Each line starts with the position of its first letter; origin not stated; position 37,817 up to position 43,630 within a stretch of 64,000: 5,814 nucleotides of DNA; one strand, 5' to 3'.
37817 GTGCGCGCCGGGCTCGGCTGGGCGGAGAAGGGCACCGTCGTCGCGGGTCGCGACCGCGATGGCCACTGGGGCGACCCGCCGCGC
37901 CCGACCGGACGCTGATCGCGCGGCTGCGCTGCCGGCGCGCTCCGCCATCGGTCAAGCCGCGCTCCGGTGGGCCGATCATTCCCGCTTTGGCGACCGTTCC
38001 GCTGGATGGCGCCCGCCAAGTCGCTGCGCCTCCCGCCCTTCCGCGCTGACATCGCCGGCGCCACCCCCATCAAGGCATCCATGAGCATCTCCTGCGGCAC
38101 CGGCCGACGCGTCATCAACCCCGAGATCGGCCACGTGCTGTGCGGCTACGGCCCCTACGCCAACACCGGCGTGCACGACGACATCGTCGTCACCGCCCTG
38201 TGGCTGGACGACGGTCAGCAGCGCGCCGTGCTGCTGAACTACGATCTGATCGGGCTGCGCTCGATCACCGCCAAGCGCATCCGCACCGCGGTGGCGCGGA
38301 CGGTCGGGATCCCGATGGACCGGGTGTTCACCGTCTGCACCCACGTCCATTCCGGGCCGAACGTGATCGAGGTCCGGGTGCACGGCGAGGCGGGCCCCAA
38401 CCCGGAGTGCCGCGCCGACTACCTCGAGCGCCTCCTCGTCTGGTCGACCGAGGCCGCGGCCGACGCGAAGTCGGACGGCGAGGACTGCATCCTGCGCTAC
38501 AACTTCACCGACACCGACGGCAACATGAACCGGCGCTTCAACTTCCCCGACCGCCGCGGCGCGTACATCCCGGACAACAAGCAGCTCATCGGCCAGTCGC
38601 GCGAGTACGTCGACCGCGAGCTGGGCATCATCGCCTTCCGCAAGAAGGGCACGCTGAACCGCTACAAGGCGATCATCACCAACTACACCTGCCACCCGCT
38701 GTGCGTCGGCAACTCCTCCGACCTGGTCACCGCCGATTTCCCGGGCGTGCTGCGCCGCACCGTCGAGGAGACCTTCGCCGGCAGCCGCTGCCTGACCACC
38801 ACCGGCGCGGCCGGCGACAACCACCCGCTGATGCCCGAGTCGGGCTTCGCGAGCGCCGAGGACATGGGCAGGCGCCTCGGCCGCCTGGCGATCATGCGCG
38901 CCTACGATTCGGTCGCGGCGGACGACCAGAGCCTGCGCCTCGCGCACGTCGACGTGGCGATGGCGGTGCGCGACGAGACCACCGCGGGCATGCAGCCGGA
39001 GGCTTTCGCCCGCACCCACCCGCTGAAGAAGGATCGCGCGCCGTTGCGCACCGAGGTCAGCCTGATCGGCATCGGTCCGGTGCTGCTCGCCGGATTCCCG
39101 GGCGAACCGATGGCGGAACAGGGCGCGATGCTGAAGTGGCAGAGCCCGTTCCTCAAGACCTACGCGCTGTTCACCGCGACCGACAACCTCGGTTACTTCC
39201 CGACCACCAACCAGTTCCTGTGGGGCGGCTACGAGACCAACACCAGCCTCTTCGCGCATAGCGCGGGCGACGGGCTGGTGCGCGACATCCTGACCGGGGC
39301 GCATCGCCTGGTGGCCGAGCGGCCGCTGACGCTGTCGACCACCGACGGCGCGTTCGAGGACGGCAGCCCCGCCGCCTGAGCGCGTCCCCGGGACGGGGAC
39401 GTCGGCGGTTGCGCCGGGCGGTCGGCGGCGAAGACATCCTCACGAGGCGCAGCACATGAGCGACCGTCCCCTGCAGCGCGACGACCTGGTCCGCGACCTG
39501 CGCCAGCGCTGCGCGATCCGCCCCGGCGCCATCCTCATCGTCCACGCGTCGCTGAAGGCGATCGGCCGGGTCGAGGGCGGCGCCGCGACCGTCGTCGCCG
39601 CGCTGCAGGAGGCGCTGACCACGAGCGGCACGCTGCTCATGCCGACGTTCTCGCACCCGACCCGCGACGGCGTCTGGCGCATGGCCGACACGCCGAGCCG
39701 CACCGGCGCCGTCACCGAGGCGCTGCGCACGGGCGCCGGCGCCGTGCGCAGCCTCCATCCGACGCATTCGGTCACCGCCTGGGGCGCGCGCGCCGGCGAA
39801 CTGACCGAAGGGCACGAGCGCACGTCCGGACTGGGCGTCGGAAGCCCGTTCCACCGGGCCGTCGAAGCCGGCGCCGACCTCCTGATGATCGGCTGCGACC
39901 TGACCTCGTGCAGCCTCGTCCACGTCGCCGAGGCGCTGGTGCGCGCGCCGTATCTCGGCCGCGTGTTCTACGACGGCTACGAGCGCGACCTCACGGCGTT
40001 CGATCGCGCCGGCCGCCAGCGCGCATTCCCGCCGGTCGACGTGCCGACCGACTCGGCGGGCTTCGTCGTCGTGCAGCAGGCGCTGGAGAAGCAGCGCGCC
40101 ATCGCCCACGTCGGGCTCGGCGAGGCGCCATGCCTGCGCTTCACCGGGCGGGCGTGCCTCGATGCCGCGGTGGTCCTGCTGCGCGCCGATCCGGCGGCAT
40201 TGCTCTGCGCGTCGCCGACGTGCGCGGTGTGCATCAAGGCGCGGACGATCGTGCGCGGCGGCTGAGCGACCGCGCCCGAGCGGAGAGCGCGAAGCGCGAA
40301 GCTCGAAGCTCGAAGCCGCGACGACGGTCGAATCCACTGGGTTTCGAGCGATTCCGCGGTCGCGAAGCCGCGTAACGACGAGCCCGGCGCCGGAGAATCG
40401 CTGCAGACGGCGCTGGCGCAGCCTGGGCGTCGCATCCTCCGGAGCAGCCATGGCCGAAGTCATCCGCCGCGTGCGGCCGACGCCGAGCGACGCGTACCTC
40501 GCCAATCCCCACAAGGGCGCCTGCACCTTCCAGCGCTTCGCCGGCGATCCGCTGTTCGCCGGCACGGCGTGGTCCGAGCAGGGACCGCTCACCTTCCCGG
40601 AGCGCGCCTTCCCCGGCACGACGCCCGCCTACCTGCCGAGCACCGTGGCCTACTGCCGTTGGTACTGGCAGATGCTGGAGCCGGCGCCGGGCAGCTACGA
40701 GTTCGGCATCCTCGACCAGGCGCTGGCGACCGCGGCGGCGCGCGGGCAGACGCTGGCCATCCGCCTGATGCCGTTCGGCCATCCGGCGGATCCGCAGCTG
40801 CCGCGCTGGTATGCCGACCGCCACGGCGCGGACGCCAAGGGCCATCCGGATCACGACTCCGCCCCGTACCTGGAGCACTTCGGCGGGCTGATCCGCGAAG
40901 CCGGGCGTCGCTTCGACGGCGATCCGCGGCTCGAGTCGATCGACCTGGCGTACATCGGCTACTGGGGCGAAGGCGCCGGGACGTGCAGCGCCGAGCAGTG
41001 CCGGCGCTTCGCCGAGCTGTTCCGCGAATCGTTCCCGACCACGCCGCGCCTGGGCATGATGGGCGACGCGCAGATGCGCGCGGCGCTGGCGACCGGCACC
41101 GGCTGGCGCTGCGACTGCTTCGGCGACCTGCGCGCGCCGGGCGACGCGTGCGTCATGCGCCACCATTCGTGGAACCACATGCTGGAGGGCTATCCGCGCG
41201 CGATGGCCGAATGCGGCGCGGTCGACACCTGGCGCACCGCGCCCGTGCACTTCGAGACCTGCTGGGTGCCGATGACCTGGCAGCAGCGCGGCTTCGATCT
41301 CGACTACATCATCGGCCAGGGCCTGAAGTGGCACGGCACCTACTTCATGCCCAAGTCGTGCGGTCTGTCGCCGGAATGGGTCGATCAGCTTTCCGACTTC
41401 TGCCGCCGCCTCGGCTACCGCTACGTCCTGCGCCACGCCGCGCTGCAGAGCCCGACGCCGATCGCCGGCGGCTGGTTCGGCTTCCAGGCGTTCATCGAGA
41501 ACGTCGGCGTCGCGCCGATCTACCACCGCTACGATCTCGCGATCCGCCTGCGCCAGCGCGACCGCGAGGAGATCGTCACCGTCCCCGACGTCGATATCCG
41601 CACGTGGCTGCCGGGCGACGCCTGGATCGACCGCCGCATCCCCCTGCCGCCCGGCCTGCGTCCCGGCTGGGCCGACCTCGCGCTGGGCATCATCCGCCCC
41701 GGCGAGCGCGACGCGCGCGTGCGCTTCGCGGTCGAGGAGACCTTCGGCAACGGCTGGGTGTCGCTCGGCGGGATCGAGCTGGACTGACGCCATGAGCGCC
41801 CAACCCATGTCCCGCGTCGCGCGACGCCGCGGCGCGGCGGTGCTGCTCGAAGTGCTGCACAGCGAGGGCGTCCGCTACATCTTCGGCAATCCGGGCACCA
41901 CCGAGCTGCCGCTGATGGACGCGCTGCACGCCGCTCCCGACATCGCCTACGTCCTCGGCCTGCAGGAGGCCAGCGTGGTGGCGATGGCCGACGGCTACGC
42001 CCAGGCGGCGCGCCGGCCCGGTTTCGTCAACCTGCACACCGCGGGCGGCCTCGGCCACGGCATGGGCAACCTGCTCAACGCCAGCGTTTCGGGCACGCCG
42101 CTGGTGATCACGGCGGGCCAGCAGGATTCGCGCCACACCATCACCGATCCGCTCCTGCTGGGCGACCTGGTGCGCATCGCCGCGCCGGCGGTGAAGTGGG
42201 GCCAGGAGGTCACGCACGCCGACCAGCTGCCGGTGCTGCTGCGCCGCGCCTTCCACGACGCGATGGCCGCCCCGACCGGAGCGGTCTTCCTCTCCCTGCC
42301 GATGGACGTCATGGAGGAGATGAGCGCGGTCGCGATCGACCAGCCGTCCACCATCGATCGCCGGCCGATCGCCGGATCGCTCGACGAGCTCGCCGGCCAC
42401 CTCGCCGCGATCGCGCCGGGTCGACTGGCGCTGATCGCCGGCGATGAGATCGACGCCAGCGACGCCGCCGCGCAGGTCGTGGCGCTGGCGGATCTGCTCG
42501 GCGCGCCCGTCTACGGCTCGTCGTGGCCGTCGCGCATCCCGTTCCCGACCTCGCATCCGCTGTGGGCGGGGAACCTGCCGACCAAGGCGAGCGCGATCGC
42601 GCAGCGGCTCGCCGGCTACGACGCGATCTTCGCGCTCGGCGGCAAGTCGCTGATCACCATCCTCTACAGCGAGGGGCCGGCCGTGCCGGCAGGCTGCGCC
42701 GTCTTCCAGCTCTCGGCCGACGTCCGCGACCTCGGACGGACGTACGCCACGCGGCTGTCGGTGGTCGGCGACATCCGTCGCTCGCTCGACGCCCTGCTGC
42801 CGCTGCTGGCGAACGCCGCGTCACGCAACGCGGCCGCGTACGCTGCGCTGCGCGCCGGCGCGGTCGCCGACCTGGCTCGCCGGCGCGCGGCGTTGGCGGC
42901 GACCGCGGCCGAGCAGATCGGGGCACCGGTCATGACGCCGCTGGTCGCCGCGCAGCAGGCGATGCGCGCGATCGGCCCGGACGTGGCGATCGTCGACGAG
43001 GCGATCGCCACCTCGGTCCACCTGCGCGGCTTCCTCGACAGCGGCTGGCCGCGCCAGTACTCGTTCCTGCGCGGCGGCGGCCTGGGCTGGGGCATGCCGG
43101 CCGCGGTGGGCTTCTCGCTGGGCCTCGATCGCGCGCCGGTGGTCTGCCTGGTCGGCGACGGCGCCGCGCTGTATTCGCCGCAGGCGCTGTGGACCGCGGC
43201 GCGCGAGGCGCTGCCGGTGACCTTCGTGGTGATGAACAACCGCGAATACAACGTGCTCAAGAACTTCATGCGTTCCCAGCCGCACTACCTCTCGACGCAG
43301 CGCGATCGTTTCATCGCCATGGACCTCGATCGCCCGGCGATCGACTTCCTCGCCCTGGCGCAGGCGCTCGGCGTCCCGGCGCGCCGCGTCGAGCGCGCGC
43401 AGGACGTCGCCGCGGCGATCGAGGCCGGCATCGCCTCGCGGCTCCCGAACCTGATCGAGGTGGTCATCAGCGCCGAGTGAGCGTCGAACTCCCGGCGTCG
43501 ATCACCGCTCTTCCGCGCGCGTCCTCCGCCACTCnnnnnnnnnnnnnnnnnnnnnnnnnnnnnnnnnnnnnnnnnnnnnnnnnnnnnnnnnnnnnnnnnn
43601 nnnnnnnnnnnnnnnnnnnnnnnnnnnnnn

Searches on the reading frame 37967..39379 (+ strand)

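Call 12: search_protein_families(library=pfam, proteins=[window:37967-39379:+], max_evalue=0.001)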
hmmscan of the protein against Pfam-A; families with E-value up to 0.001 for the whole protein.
window:37967-39379:+ (470 aa): 1 family
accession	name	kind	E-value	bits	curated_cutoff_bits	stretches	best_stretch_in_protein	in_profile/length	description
PF04734.18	Ceramidase_alk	-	0.00061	19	32.1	0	55-274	16-234/509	Neutral/alkaline non-lysosomal ceramidase, N-terminal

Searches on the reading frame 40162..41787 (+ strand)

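Call 12: search_protein_families(library=pfam, proteins=[window:40162-41787:+], max_evalue=0.001)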
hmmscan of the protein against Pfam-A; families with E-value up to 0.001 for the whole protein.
window:40162-41787:+ (541 aa): 2 families
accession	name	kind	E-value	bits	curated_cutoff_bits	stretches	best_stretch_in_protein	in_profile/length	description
PF16116.10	DUF4832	-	1.1e-13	52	29.2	1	408-523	94-215/216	Domain of unknown function (DUF4832)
PF02449.21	Glyco_hydro_42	-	0.00051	19.9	21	1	168-221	33-80/376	Beta-galactosidase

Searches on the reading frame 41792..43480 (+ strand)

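Call 12: search_protein_families(library=pfam, proteins=[window:41792-43480:+], max_evalue=0.001)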
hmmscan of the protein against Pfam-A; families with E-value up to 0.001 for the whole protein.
window:41792-43480:+ (562 aa): 3 families
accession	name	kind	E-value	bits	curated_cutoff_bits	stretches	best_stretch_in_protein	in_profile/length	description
PF02775.26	TPP_enzyme_C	-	3.3e-27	95.6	21.9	1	429-557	28-151/151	Thiamine pyrophosphate enzyme, C-terminal TPP binding domain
PF02776.23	TPP_enzyme_N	-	3.7e-27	94.9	26.8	1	13-115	2-104/119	Thiamine pyrophosphate enzyme, N-terminal TPP binding domain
PF00205.28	TPP_enzyme_M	-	8.5e-15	55.1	30.4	1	211-335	13-137/137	Thiamine pyrophosphate enzyme, central domain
